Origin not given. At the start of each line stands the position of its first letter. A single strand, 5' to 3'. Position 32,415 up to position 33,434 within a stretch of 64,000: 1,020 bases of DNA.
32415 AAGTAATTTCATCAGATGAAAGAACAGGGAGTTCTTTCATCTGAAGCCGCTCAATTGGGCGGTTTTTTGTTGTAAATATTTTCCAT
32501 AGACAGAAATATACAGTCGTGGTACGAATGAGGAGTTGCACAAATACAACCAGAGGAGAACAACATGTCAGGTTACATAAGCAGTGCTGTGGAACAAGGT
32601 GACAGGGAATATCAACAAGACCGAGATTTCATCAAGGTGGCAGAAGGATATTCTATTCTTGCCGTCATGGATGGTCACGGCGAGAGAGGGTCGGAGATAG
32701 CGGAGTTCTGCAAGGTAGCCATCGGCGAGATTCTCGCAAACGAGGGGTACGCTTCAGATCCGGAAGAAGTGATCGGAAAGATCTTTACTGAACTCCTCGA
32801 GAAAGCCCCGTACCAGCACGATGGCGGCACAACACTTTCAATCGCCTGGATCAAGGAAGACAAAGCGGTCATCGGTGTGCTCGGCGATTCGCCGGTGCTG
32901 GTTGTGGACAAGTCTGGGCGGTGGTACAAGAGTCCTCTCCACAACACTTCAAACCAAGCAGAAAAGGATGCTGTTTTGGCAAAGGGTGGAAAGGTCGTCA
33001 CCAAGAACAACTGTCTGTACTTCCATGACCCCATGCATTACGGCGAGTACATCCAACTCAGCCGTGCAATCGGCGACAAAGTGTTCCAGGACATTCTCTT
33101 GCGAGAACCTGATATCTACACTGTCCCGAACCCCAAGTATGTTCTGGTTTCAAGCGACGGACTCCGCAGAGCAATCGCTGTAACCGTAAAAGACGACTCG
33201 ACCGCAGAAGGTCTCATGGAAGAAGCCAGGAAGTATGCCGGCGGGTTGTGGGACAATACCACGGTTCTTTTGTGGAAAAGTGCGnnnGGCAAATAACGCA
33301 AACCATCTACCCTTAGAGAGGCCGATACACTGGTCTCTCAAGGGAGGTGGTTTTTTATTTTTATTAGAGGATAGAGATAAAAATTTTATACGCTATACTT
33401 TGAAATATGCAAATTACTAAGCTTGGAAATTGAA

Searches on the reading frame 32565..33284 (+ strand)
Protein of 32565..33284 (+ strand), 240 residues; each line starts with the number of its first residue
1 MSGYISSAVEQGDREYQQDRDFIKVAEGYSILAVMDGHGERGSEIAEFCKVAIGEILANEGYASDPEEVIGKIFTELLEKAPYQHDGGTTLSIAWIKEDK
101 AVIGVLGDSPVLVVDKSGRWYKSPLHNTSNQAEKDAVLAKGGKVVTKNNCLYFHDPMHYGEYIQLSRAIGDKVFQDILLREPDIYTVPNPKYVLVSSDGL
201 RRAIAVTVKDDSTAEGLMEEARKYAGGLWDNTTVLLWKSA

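Call 15: search_protein_families(library=pfam, max_evalue=0.1, proteins=[window:32565-33284:+])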
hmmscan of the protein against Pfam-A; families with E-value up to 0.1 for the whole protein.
window:32565-33284:+ (240 aa): 2 families
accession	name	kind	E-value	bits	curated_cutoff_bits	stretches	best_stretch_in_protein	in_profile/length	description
PF00481.26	PP2C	-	1.2e-11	45.2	20.3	1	30-188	35-197/255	Protein phosphatase 2C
PF13672.11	PP2C_2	-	1.1e-09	38.7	24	1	16-201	11-175/209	Protein phosphatase 2C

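Call 16: search_protein_families(library=phrogs, max_evalue=0.01, proteins=[window:32565-33284:+])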
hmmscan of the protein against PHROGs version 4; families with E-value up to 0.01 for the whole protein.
window:32565-33284:+ (240 aa): 1 family
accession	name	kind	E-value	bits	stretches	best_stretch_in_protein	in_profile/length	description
phrog_5650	-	unknown function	0.00055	19.7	1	6-137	282-415/565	-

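Call 18: find_encoding_contigs(protein=window:32565-33284:+, flank=10000, max_places=10)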
Protein window:32565-33284:+ (240 aa): 4 contigs read that carry it; 2 places shown.
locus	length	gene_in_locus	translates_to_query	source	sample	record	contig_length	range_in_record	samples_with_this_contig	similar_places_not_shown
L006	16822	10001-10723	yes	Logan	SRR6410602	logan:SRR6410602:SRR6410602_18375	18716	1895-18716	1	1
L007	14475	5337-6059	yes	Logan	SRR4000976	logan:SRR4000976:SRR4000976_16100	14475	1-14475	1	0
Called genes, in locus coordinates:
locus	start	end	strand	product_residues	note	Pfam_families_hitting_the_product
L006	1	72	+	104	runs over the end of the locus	PF00829:Ribosomal_L21p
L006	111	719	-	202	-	PF21176:RecR_HhH, PF01751:Toprim (weak), PF13662:Toprim_4, PF21175:RecR_C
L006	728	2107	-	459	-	PF00772:DnaB, PF13481:AAA_25, PF03796:DnaB_C, PF06745:ATPase (weak)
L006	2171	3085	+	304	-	PF17773:UPF0176_N, PF00581:Rhodanese, PF12368:Rhodanese_C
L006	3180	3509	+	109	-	-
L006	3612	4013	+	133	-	-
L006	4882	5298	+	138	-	PF08327:AHSA1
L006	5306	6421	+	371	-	PF07995:GSDH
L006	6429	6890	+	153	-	-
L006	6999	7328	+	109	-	-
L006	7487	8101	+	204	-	-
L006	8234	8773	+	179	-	-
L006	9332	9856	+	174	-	-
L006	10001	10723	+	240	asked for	PF13672:PP2C_2, PF00481:PP2C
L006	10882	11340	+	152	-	PF01878:EVE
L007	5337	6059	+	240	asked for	PF13672:PP2C_2, PF00481:PP2C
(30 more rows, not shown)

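Call 39: find_related_loci(query=window:32565-33284:+, collection=viral_contigs, flank=5000)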
Query window:32565-33284:+ (240 aa) in viral_contigs; peptide patterns used: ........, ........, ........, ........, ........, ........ (x = any residue, [..] = any of these).
6 stretches matched a pattern, but none encodes a relative of the query by tblastn (E <= 1e-3).

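Call 69: search_protein_families(library=padloc, max_evalue=0.01, proteins=[window:32565-33284:+])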
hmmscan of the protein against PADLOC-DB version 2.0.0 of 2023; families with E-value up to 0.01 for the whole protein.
window:32565-33284:+ (240 aa): 0 families

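Call 70: search_protein_families(library=ncbifam, max_evalue=0.01, proteins=[window:32565-33284:+])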
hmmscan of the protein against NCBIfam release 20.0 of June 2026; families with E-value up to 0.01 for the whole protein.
window:32565-33284:+ (240 aa): 1 family
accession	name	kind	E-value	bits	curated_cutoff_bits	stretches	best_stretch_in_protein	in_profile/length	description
NF033484.1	Stp1_PP2C_phos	equivalog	1.8e-05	24.4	230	1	14-116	8-119/232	Stp1/IreP family PP2C-type Ser/Thr phosphatase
